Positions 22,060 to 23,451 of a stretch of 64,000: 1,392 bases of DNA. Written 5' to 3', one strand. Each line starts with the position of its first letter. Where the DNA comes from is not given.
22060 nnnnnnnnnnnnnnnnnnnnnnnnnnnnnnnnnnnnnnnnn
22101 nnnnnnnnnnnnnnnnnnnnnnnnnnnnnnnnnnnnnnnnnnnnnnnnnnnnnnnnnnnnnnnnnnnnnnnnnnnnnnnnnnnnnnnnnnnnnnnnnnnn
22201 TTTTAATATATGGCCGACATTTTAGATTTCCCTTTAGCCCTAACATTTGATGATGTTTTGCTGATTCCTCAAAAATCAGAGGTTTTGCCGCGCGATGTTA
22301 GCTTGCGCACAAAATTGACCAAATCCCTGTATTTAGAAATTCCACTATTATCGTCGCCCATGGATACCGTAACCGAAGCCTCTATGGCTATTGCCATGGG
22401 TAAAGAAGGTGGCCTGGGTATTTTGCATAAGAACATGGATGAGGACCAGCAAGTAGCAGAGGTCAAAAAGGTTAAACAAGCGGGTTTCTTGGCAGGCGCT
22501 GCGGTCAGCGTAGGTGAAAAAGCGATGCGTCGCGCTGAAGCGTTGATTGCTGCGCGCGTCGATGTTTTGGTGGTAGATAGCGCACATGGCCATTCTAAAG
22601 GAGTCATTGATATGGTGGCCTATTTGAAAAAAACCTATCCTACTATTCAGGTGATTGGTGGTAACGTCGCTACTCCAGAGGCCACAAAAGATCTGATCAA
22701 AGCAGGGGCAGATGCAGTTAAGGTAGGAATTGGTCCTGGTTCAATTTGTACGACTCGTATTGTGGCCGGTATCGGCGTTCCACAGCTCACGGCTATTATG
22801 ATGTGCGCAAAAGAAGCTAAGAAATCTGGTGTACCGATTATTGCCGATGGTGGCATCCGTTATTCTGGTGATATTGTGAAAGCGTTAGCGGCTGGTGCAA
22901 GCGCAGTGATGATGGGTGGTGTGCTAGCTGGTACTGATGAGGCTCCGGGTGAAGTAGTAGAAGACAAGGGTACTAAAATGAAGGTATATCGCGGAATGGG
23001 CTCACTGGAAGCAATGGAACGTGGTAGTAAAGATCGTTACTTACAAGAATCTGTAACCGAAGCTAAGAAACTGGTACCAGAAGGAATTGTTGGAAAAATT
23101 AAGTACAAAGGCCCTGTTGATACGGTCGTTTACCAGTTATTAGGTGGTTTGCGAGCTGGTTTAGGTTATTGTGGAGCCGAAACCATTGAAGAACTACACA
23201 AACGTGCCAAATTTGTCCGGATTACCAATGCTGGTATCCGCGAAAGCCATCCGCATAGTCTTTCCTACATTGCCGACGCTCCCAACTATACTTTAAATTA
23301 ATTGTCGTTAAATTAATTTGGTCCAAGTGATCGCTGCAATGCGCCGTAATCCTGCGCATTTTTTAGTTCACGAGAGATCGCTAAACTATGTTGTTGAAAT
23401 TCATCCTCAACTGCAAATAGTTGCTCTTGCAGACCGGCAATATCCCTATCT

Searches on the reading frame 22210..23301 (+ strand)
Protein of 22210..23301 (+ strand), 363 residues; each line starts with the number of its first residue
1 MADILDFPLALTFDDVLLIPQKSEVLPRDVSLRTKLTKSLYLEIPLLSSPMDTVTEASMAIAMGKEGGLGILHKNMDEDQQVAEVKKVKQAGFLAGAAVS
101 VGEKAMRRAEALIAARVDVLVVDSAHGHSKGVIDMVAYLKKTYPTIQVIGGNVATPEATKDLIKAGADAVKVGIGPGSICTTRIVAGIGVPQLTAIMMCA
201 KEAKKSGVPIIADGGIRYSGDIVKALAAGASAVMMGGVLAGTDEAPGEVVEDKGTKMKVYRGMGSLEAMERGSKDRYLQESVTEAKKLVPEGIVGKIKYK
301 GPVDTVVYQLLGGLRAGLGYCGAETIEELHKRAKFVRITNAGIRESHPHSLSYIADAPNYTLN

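Call 79: search_protein_families(library=pfam, proteins=[window:22210-23301:+], max_evalue=0.0001)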
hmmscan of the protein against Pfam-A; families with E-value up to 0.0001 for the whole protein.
window:22210-23301:+ (363 aa): 4 families
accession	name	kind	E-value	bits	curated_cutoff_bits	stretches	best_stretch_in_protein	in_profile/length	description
PF00478.31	IMPDH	-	2.2e-154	514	25.6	1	10-349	1-345/345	IMP dehydrogenase / GMP reductase domain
PF03060.21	NMO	-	7.1e-13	49.1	28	1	35-284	3-269/331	Nitronate monooxygenase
PF01070.24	FMN_dh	-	4.6e-08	32.9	24.9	1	153-238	226-304/350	FMN-dependent dehydrogenase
PF00977.27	His_biosynth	-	8e-05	22.6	23.6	0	199-239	65-105/228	Histidine biosynthesis protein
